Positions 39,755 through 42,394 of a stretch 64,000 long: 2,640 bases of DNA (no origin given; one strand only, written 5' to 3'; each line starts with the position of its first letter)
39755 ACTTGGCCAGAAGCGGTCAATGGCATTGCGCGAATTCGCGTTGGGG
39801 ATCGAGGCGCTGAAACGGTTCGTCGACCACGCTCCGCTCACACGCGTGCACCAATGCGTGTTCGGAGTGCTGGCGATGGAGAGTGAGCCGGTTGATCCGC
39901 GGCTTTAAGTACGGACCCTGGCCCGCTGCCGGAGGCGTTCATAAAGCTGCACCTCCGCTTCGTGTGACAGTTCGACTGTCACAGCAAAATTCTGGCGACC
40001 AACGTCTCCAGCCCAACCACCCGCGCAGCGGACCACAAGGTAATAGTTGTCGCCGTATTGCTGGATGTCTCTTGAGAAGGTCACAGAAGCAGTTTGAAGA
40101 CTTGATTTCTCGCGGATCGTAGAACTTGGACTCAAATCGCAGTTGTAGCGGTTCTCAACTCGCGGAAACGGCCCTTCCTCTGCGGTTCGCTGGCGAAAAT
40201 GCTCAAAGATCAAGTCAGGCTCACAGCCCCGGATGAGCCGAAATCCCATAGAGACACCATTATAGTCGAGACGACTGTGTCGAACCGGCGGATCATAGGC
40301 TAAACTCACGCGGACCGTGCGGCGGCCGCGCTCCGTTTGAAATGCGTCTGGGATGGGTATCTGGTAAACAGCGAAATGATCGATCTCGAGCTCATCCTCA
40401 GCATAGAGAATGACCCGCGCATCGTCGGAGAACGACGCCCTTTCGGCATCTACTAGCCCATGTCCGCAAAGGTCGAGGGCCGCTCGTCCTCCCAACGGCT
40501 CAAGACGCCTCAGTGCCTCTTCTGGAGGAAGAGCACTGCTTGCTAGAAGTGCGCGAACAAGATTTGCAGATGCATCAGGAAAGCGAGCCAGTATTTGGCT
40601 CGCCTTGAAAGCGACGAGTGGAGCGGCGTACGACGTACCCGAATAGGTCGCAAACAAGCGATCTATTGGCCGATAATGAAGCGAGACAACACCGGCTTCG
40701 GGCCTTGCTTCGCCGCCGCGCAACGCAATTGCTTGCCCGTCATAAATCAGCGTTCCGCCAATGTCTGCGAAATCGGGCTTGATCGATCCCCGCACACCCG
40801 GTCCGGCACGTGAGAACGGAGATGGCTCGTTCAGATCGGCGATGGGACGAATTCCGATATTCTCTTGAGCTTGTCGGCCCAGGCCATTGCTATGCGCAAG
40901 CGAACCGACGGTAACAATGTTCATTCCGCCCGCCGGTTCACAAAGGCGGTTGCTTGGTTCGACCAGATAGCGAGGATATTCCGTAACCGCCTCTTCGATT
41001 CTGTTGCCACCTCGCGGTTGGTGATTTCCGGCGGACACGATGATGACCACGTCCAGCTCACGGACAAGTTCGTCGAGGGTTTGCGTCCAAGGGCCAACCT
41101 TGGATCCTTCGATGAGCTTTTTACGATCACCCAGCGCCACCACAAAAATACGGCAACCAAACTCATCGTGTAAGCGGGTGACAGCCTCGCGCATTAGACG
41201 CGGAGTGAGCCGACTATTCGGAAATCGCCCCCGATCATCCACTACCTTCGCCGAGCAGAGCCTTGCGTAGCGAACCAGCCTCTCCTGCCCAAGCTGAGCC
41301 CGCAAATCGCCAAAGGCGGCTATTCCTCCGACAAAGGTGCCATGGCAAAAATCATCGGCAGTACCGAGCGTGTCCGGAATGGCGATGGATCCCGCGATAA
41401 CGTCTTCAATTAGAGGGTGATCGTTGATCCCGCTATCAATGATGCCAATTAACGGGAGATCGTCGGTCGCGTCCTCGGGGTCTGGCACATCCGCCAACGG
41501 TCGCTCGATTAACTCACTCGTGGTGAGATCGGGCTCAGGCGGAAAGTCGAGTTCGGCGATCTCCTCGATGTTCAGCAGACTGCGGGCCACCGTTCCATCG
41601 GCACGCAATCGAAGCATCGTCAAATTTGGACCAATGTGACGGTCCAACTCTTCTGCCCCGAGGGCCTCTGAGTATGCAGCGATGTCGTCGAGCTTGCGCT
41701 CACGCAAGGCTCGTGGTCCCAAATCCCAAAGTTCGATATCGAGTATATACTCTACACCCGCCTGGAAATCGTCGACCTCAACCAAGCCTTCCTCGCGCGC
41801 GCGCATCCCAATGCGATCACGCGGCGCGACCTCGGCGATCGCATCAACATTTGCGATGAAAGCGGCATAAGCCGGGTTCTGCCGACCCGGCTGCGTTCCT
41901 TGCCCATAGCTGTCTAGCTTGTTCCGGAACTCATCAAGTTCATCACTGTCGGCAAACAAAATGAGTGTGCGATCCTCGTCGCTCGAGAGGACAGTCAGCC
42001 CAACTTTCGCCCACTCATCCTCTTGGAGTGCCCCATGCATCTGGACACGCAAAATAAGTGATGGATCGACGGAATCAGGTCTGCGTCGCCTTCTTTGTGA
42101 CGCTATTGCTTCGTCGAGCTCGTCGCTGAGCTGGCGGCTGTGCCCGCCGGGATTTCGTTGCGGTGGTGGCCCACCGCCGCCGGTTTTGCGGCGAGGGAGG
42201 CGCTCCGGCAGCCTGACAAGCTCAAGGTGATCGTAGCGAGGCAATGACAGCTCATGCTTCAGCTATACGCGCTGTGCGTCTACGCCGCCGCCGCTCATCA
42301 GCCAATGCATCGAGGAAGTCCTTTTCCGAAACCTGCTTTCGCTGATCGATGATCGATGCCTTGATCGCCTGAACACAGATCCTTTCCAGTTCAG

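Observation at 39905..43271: Two-gene operon of an AAA+ ATPase and a cytoplasmic S8 subtilase (IetAS-like candidate defence system)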

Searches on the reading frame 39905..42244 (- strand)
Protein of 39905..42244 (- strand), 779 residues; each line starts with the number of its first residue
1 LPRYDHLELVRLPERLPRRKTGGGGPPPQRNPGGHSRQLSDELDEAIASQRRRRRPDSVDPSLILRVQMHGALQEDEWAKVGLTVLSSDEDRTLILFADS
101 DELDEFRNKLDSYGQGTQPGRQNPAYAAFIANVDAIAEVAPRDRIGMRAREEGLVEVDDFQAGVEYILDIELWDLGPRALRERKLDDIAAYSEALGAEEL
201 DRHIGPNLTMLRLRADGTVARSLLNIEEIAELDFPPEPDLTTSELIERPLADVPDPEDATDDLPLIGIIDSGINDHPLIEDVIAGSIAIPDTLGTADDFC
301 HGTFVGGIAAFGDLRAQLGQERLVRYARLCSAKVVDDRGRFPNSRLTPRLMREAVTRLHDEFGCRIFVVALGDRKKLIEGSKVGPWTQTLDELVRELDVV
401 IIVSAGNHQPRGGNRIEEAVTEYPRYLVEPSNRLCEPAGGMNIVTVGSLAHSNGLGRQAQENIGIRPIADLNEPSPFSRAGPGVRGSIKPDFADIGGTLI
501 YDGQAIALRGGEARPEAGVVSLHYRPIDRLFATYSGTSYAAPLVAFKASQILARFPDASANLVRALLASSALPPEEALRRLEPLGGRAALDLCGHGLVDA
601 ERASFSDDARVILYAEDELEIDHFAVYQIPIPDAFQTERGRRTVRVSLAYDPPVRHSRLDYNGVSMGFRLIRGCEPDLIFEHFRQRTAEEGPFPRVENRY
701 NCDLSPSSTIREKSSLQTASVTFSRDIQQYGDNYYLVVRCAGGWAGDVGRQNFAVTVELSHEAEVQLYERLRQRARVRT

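Call 3: search_protein_families(library=padloc, proteins=[window:39905-42244:-], max_evalue=0.01)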
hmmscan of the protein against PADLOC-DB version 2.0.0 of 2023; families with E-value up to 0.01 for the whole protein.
window:39905-42244:- (779 aa): 9 families
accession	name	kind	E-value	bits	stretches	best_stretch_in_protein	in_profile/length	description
PDLC02198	IetS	-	1.1e-117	392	1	3-777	3-781/795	-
PDLC04233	IetS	-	7.4e-39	131.5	1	92-673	122-761/855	-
PDLC02197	IetS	-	2.1e-36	123.5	1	130-656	130-616/749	-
PDLC02201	IetS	-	1.5e-27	94.2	1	221-656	213-607/781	-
PDLC02199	IetS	-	6.4e-26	88.8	1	252-656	305-685/826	-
PDLC02200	IetS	-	1e-17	61.6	1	245-579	251-558/780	-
PDLC02202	IetS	-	3.1e-13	46.9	1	252-655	287-644/780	-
PDLC04234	IetS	-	3.3e-10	36.8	1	300-551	342-621/656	-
PDLC03014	subtilase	-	2.1e-08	32.1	1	127-571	44-376/391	-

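Call 4: search_protein_families(library=pfam, proteins=[window:39905-42244:-], max_evalue=0.01)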
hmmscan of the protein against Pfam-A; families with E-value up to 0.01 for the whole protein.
window:39905-42244:- (779 aa): 1 family
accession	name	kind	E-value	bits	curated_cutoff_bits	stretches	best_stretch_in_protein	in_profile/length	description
PF00082.27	Peptidase_S8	-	2.2e-28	99.8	21.8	1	264-596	4-288/288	Subtilase family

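Call 5: search_protein_families(library=ncbifam, proteins=[window:39905-42244:-], max_evalue=0.01)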
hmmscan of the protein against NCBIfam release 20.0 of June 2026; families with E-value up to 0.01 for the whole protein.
window:39905-42244:- (779 aa): 2 families
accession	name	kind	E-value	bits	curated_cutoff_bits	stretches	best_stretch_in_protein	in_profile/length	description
NF042956.1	IteS_antiphage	equivalog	1.8e-25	89.4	900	1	236-655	226-613/747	S8 family anti-phage peptidase IteS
TIGR03921.1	T7SS_mycosin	equivalog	4.4e-16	58.9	278.75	2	266-452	17-185/353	type VII secretion-associated serine protease mycosin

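Call 15: search_dna_similar(query=window:39905-42244:-, collection=plasmids, mode=protein, max_rows=40, rows=spread)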
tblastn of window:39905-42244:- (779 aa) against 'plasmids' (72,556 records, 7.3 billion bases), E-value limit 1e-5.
Records with a match: 496; places in all: 503; records where one place covers at least 80% of the query: 48.
Best place of each record, by identity: 60-80% 12; <60% 484.
By first word of the organism name: Klebsiella 196; Agrobacterium 54; Rhizobium 50; Bradyrhizobium 34; Enterobacter 13; Clostridium 13; Sinorhizobium 7; Leptolyngbya 7; Sphingobium 6; Mesorhizobium 6; and 58 more.
By predicted mobility (MOB-suite, as given by PLSDB): conjugative 332; non-mobilizable 118; mobilizable 46.
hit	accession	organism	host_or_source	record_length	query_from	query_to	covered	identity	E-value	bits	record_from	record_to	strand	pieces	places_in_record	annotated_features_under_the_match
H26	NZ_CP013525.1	Rhizobium phaseoli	Phaseolus vulgaris,Whole ...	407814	35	779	96%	73.2%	0e+0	1122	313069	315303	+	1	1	S8 family peptidase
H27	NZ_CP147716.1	Bradyrhizobium sp. 27S5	-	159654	35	778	96%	59.4%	0e+0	900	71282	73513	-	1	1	S8 family peptidase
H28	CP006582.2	Mesorhizobium huakuii 7653R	Rice field soil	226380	35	778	96%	57.8%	0e+0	873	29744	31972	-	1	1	S8 family serine peptidase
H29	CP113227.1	Pseudomonadaceae bacterium T75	Pig,fecal sample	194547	35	738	90%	27.8%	3e-63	238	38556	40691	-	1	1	S8 family peptidase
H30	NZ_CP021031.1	Rhizobium sp. NXC14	Phaseolus vulgaris,cell culture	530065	96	772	87%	23.1%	6e-12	77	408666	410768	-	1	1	S8 family peptidase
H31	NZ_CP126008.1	Bradyrhizobium elkanii USDA 94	Glycine max,soybean,root nodule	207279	57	666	78%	24.1%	1e-13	83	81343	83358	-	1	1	S8 family peptidase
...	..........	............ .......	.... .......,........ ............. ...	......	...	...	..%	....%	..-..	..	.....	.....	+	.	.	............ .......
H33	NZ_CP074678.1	Klebsiella pneumoniae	Pure culture,Pavement of the street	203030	253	768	66%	26.5%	6e-15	87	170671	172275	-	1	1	S8 family peptidase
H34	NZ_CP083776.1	Klebsiella pneumoniae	Homo sapiens,wound swab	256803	253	768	66%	26.5%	6e-15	87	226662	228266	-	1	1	S8 family peptidase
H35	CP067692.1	Klebsiella pneumoniae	Homo sapiens,respiratory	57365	253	768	66%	26.4%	6e-15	87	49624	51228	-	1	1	S8 family peptidase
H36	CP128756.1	Klebsiella pneumoniae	Homo sapiens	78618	253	768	66%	26.4%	6e-15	87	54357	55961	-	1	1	S8 family peptidase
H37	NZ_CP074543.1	Klebsiella pneumoniae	Homo sapiens,urine straight cath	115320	253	768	66%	26.4%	6e-15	87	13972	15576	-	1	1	S8 family peptidase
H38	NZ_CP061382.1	Klebsiella pneumoniae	Homo sapiens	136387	253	768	66%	26.4%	6e-15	87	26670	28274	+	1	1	S8 family peptidase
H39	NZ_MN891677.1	Klebsiella pneumoniae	-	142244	253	768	66%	26.4%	6e-15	87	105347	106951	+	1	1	S8 family peptidase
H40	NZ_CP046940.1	Klebsiella pneumoniae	Homo sapiens,Pure culture one microbial ...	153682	253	768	66%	26.4%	6e-15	87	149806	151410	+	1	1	S8 family peptidase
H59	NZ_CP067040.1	Agrobacterium fabrum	-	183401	262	670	53%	24.5%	9e-9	67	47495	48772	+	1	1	S8 family peptidase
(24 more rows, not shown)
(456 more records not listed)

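Call 18: find_encoding_contigs(protein=window:39905-42244:-, flank=10000, max_places=8)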
Protein window:39905-42244:- (779 aa): 23 contigs read that carry it; 4 places shown.
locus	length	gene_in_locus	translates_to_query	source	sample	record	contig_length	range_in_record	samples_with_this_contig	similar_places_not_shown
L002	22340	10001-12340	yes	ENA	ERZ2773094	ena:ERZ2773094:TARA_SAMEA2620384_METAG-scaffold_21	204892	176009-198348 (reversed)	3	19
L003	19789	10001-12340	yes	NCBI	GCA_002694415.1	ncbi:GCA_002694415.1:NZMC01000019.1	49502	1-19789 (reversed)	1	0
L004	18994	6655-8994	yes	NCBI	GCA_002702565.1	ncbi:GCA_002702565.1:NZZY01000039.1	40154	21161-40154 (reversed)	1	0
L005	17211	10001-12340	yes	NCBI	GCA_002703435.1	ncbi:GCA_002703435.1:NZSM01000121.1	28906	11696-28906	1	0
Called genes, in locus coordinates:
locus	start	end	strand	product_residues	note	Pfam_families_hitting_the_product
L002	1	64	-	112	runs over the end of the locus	PF04828:GFA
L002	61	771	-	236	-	PF02146:SIR2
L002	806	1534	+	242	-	PF01113:DapB_N, PF05173:DapB_C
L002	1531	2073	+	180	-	-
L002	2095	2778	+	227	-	PF00730:HhH-GPD, PF00633:HHH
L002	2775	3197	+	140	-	-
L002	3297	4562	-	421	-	PF00375:SDF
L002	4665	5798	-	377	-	PF01546:Peptidase_M20, PF07687:M20_dimer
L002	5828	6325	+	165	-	PF05899:Cupin_3 (faint), PF07883:Cupin_2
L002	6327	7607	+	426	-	PF13356:Arm-DNA-bind_3, PF14659:Phage_int_SAM_3, PF00589:Phage_integrase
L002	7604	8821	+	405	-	PF13356:Arm-DNA-bind_3 (weak), PF00589:Phage_integrase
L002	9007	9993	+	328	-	PF00004:AAA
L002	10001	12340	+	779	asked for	PF27160:Y4kK_N, PF27210:Y4kK_2nd, PF00082:Peptidase_S8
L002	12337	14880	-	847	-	PF13671:AAA_33, PF00149:Metallophos, PF16542:PNKP_ligase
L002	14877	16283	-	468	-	PF12623:Hen1_L, PF13489:Methyltransf_23, PF08241:Methyltransf_11 (weak), PF08242:Methyltransf_12 (weak), PF13649:Methyltransf_25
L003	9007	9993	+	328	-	PF00004:AAA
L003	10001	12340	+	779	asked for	PF27160:Y4kK_N, PF27210:Y4kK_2nd, PF00082:Peptidase_S8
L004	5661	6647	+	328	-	PF00004:AAA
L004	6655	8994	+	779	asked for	PF27160:Y4kK_N, PF27210:Y4kK_2nd, PF00082:Peptidase_S8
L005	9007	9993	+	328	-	PF00004:AAA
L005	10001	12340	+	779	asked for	PF27160:Y4kK_N, PF27210:Y4kK_2nd, PF00082:Peptidase_S8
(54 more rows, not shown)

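Call 20: search_solved_structures(query=window:39905-42244:-, max_evalue=0.01)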
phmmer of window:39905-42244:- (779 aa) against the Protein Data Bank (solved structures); distinct sequences matched with E-value up to 0.01: 24.
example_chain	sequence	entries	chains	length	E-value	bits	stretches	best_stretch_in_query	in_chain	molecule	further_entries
1sbt_A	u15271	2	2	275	0.00022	22.9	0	265-340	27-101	SUBTILISIN BPN' | SUBTILISIN NOVO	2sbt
9ues_B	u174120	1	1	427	0.00085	21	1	266-411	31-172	Subtilisin-like serine protease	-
3afg_A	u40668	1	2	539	0.0017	19.9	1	266-411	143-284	Subtilisin-like serine protease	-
1c3l_A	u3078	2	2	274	0.0019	19.8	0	514-571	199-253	SUBTILISIN-CARLSBERG | Subtilisin Carlsberg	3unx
1a2q_A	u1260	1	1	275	0.002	19.8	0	521-569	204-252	SUBTILISIN BPN'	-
1af4_A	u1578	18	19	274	0.002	19.7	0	514-571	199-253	SUBTILISIN CARLSBERG | SUBTILISIN CARLSBERG, TYPE VIII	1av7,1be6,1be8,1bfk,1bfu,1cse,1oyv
1yu6_A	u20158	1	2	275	0.002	19.7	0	514-571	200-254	Subtilisin Carlsberg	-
1scn_E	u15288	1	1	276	0.0021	19.7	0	514-571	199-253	SUBTILISIN CARLSBERG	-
3qtl_A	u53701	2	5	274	0.0021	19.7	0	514-571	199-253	Subtilisin-like serin protease | KerA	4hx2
4gi3_A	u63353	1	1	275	0.0021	19.7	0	514-571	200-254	KerA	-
1s02_A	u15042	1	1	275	0.0022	19.6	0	264-334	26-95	SUBTILISIN BPN'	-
1sbi_A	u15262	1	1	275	0.0026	19.3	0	529-569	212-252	SUBTILISIN 8397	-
1sbn_E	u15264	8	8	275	0.0029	19.2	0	265-334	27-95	SUBTILISIN NOVO BPN' | SUBTILISIN BPN'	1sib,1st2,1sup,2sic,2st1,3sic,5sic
2sni_E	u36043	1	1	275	0.0029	19.2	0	265-334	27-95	SUBTILISIN NOVO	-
1lw6_E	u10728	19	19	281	0.0031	19.1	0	265-334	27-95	SUBTILISIN BPN' | Subtilisin BPN' precursor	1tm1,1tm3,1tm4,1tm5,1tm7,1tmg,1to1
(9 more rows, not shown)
